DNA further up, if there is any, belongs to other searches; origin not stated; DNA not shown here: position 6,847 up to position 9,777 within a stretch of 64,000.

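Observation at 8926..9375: Catalytic subunit shows ArrA-type signatures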

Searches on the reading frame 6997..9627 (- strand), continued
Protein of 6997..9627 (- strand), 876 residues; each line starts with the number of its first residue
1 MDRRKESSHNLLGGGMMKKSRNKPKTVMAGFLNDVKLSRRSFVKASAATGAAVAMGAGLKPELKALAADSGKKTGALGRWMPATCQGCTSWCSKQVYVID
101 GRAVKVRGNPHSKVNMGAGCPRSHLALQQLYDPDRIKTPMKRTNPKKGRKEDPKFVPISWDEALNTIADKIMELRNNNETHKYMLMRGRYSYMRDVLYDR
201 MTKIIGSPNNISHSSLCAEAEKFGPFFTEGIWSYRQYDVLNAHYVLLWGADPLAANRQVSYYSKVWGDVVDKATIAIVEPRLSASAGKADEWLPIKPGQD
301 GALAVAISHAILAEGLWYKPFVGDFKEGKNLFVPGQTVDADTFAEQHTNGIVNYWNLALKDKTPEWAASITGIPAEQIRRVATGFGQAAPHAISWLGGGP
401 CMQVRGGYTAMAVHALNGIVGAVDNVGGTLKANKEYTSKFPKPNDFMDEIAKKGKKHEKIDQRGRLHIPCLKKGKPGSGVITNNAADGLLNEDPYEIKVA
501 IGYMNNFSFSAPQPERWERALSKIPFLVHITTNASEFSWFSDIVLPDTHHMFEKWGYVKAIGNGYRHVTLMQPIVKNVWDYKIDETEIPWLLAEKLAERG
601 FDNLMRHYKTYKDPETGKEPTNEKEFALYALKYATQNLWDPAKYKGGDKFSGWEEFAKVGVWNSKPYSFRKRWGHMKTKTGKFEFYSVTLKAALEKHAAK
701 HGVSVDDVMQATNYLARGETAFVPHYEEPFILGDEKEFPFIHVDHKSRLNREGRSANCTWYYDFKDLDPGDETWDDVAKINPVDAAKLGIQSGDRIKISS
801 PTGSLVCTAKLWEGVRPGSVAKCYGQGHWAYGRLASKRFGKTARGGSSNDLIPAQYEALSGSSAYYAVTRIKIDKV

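Call 17: get_annotated_region(hit=H2, flank=6000)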
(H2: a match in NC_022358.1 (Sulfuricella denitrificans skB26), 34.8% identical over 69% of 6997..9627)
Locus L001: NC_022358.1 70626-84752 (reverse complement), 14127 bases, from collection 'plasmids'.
description: Sulfuricella denitrificans skB26 plasmid pSCD, complete sequence
organism: Sulfuricella denitrificans skB26 (NCBI taxid 1163617)
taxonomy: Bacteria; Pseudomonadota; Betaproteobacteria; Nitrosomonadales; Sulfuricellaceae; Sulfuricella; Sulfuricella denitrificans; Sulfuricella denitrificans skB26
host: -; source: -; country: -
typing (MOB-suite, as given by PLSDB): non-mobilizable; replicon rep_cluster_1630
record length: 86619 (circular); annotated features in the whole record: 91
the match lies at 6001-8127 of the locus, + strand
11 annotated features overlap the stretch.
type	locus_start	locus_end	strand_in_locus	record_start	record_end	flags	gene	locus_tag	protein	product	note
CDS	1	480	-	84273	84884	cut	-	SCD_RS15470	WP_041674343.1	nucleotidyltransferase domain-containing protein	-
CDS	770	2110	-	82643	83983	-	-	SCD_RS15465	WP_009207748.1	sigma-54 dependent transcriptional regulator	GO:0006355 - regulation of DNA-templated transcription [Evidence IEA]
CDS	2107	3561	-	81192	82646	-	-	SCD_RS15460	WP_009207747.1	HAMP domain-containing sensor histidine kinase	GO:0007165 - signal transduction [Evidence IEA]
CDS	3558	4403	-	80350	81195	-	-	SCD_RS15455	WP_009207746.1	PhnD/SsuA/transferrin family substrate-binding protein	-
CDS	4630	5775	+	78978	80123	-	-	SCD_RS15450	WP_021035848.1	4Fe-4S dicluster domain-containing protein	-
CDS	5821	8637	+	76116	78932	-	-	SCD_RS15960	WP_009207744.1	molybdopterin-dependent oxidoreductase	-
CDS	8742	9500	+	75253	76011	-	-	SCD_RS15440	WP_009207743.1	4Fe-4S dicluster domain-containing protein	-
CDS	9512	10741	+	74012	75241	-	nrfD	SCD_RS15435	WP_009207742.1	NrfD/PsrC family molybdoenzyme membrane anchor subunit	-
CDS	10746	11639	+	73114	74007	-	-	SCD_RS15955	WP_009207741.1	molecular chaperone TorD family protein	-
CDS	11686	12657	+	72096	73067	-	moaA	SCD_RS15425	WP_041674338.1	GTP 3',8-cyclase MoaA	GO:0006777 - Mo-molybdopterin cofactor biosynthetic process [Evidence IEA]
CDS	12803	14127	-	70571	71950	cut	nhaD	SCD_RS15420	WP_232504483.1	sodium:proton antiporter NhaD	GO:0006814 - sodium ion transport [Evidence IEA]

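Call 18: get_annotated_region(hit=H1, flank=6000)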
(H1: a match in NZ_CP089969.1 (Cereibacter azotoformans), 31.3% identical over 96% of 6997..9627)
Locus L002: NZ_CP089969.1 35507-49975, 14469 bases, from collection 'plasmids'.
description: Cereibacter azotoformans strain ORIO plasmid pORIO3, complete sequence
organism: Cereibacter azotoformans (NCBI taxid 43057)
taxonomy: Bacteria; Pseudomonadota; Alphaproteobacteria; Rhodobacterales; Paracoccaceae; Cereibacter; Cereibacter azotoformans
host: -; source: Owen's River; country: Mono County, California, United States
typing (MOB-suite, as given by PLSDB): conjugative; relaxase MOBF; mating-pair formation MPF_F
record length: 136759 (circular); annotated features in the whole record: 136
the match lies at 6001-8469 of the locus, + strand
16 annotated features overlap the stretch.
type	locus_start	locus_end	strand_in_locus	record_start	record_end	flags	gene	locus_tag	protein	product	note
CDS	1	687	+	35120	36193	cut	arsB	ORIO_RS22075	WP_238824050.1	ACR3 family arsenite efflux transporter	GO:0046685 - response to arsenic-containing substance [Evidence IEA]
CDS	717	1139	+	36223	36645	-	arsC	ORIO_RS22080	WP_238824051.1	arsenate reductase (glutaredoxin)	GO:0046685 - response to arsenic-containing substance [Evidence IEA]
CDS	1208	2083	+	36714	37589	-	-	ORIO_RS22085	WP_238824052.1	PhnD/SsuA/transferrin family substrate-binding protein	-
CDS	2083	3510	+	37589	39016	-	-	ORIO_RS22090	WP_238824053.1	HAMP domain-containing sensor histidine kinase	GO:0007165 - signal transduction [Evidence IEA]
CDS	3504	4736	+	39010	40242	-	-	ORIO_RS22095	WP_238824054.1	response regulator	GO:0000160 - phosphorelay signal transduction system [Evidence IEA]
CDS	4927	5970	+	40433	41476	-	-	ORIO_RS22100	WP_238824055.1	4Fe-4S dicluster domain-containing protein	-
CDS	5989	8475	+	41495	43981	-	-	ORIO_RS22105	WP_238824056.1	molybdopterin-dependent oxidoreductase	-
CDS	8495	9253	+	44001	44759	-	-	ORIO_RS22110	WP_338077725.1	4Fe-4S dicluster domain-containing protein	-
CDS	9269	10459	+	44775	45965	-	nrfD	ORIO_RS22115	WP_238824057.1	NrfD/PsrC family molybdoenzyme membrane anchor subunit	-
CDS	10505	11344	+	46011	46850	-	-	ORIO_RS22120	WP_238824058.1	molecular chaperone TorD family protein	-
CDS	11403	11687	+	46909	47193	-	-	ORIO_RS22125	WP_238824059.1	metalloregulator ArsR/SmtB family transcription factor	GO:0006355 - regulation of DNA-templated transcription [Evidence IEA]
CDS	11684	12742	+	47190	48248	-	-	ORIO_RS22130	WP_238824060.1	permease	-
CDS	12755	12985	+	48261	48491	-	-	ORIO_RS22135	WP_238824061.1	thioredoxin family protein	-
CDS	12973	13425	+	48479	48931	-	-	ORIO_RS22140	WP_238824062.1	rhodanese-like domain-containing protein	-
CDS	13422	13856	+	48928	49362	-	-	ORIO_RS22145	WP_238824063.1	thioredoxin family protein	-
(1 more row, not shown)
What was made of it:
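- Arx is the sister group of Arr and shares the A-B-C-D gene order, a PhnD-type sensor and a σ54 activator (calls 17, 18).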

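Call 19: get_annotated_region(hit=H8, flank=1500)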
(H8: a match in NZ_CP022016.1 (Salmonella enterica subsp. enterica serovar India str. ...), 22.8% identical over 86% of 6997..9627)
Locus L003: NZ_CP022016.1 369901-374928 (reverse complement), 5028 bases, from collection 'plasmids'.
description: Salmonella enterica subsp. enterica serovar India str. SA20085604 plasmid unnamed1, complete sequence
organism: Salmonella enterica subsp. enterica serovar India str. SA20085604 (NCBI taxid 1242098)
taxonomy: Bacteria; Pseudomonadota; Gammaproteobacteria; Enterobacterales; Enterobacteriaceae; Salmonella; Salmonella enterica; Salmonella enterica subsp. enterica serovar India str. SA20085604
host: -; source: -; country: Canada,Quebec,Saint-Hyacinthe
typing (MOB-suite, as given by PLSDB): non-mobilizable
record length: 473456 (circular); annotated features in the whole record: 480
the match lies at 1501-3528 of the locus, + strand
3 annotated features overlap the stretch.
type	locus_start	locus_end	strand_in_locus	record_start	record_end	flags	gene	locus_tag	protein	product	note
CDS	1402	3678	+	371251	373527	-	phsA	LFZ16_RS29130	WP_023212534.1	thiosulfate reductase PhsA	-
CDS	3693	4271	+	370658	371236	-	phsB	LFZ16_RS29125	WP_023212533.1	thiosulfate reductase electron transport protein PhsB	-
CDS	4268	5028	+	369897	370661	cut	phsC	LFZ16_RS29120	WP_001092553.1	thiosulfate reductase cytochrome B subunit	-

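Call 21: find_related_loci(query=window:6997-9627:-, collection=genome_contigs, flank=8000)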
Query window:6997-9627:- (876 aa) in genome_contigs; peptide patterns used: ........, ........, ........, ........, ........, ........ (x = any residue, [..] = any of these).
192 stretches matched a pattern; 153 encode a relative of the query (tblastn E <= 1e-3); the best 80 are kept; 80 distinct loci.
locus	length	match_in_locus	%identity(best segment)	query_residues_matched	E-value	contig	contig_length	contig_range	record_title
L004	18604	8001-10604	88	9-876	0e+0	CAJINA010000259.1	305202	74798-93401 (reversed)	MAG: Olavius algarvensis Delta 4 endosymbiont isolate Delta4_OalgB6SA genome assembly, contig: NODE_56189+_length_305202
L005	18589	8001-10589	89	14-876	0e+0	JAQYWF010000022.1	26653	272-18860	MAG: Desulfosarcina sp. isolate Hel50_75_bin69 k141_1494435_length_26653_cov_29.6873, whole genome shotgun sequence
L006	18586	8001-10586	87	14-876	0e+0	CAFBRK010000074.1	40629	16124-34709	Olavius algarvensis associated proteobacterium Delta 3 isolate mag3:49deedb4-927c-43a8-ad40-04e63e16f3c8 genome assembly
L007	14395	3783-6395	86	6-876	0e+0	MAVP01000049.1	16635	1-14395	MAG: Desulfobacterales bacterium S7086C20 S7086CLC20_contig000049, whole genome shotgun sequence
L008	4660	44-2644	83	10-876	0e+0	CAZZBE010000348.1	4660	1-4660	MAG TPA_asm: uncultured Desulfobacteraceae bacterium isolate binchicken_co8_367 genome assembly, contig: NODE_37262_leng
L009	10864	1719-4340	81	1-876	0e+0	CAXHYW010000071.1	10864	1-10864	MAG TPA_asm: uncultured Desulfobacteraceae bacterium isolate SRR13485161_binner123_1 genome assembly, contig: ERZ1421221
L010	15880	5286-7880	81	12-876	0e+0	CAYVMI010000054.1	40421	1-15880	MAG TPA_asm: uncultured Desulfobacterales bacterium isolate SRP167671_co2_52 genome assembly, contig: NODE_1237_length_4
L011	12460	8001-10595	81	12-876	0e+0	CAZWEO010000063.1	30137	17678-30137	MAG TPA_asm: uncultured Desulfobacterales bacterium isolate SRP077602_co5_466 genome assembly, contig: NODE_7537_length_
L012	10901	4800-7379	82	14-876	0e+0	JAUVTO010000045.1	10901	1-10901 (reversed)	MAG: Desulfobacterales bacterium isolate CSMAG_768 CSMAG_768_k141_2000790_length_10901_cov_21.0000, whole genome shotgun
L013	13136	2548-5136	83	14-876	0e+0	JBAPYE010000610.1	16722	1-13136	MAG: Desulfobacterales bacterium isolate MFD00100_ilm_asm_bin18 k127_287077, whole genome shotgun sequence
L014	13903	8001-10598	82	10-875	0e+0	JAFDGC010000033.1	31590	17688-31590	MAG: Deltaproteobacteria bacterium isolate Meg22_1012_Bin_147 Meg22_1012_Bin_147_scaffold_7467, whole genome shotgun seq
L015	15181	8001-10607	80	6-876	0e+0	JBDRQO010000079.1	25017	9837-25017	MAG: Pseudomonadota bacterium isolate MEGAHIT-group-2.49 k141_126649, whole genome shotgun sequence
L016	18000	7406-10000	81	10-876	0e+0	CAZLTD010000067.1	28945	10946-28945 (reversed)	MAG TPA_asm: uncultured Desulfobacula sp. isolate SRP077602_co5_376 genome assembly, contig: NODE_7993_length_28945_cov_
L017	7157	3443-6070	80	1-876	0e+0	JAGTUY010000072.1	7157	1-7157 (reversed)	MAG: Desulfosarcina sp. isolate SH-MAG93 SH-MAG93_contig_000072, whole genome shotgun sequence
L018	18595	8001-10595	80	10-876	0e+0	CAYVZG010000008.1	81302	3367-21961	MAG TPA_asm: uncultured Desulfobacula sp. isolate binchicken_co141_614 genome assembly, contig: NODE_1072_length_81302_c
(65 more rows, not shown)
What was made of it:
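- The related genomes are named as sulfate-reducer lineages (call 21).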

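Call 27: search_protein_representatives(protein=window:6997-9627:-)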
Query: 876 residues. Proteins with E-value up to 0.001 (for the whole library): 9602; up to 1e-10: 4115; up to 1e-30: 729. The best 150 are listed.
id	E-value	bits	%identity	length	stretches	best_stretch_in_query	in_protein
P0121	0.0e+00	1219.9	59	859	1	37-875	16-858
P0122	0.0e+00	1066.6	57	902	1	38-875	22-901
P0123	9.2e-262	887.4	48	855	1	30-876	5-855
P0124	1.2e-243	827.5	51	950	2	37-701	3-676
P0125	2.5e-232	790.0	48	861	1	71-867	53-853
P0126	7.6e-228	775.2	51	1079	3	36-431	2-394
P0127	2.1e-222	757.2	44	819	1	38-873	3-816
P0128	8.1e-218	742.0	48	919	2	35-639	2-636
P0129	1.5e-217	741.2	45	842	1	81-876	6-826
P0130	1.7e-210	717.8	44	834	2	287-875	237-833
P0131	1.5e-179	615.4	56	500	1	35-503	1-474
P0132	3.5e-176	604.3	44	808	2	35-598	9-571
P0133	1.0e-171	589.5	43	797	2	35-583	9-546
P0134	6.5e-161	553.7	45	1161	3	35-462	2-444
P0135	8.5e-161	553.3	57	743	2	140-432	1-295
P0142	4.7e-124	431.8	37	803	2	36-581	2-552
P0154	2.6e-105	369.8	36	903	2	36-339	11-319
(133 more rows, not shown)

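Call 33: list_cluster_members(proteins=[P0121, P0122, P0123, P0124, P0125, P0127, P0128, P0129, P0132, P0133])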
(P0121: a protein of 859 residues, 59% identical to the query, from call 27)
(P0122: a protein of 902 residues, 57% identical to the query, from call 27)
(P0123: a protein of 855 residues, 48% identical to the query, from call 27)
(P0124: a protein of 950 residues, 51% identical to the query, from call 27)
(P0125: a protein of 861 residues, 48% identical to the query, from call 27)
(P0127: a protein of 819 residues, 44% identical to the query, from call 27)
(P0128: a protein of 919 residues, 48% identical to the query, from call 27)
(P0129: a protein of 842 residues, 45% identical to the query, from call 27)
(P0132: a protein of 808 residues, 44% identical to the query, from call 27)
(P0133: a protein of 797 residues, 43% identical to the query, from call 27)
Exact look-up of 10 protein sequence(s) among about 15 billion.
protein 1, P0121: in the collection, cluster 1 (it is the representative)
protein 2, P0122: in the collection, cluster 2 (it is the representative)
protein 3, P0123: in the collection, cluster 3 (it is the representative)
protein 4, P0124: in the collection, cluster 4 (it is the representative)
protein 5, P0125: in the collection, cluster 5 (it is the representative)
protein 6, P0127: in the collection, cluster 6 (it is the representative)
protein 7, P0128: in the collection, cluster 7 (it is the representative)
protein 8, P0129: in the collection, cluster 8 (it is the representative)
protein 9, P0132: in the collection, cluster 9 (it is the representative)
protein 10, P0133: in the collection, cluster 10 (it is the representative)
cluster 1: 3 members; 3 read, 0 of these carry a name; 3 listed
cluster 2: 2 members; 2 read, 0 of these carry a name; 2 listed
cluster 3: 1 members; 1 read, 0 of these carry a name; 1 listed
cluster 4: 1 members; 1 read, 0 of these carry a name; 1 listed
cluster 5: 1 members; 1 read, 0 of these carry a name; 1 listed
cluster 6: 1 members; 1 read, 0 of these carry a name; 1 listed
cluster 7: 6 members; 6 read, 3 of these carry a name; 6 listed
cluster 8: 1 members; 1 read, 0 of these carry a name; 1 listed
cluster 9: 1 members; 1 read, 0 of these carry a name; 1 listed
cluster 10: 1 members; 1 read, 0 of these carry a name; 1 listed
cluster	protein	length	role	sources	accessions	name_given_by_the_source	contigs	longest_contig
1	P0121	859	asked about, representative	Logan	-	-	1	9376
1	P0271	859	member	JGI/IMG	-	-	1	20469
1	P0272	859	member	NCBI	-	-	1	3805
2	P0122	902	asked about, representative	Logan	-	-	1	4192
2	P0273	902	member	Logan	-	-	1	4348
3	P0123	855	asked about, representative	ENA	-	-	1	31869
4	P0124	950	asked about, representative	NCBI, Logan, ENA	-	-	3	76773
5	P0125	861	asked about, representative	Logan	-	-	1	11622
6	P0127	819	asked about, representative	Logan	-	-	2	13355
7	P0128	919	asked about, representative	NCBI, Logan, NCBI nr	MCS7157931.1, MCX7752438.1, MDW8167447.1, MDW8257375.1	MAG: molybdopterin-dependent oxidoreductase [Blastocatellia bacterium] | molybdopterin-dependent oxidoreductase [Blastocatellia bacterium]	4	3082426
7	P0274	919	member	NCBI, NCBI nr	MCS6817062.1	MAG: molybdopterin-dependent oxidoreductase [Blastocatellia bacterium] | molybdopterin-dependent oxidoreductase [Blastocatellia bacterium]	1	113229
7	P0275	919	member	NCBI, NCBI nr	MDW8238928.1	MAG: molybdopterin-dependent oxidoreductase [Acidobacteriota bacterium] | molybdopterin-dependent oxidoreductase [Acidobacteriota bacterium]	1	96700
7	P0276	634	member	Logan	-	-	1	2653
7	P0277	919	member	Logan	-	-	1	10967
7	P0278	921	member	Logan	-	-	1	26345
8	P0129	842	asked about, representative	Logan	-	-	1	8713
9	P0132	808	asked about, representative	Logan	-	-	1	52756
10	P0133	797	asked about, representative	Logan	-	-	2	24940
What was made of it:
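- Tried and rejected: list_cluster_members on ten Arr-clade representatives: returned no informative names (call 33).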
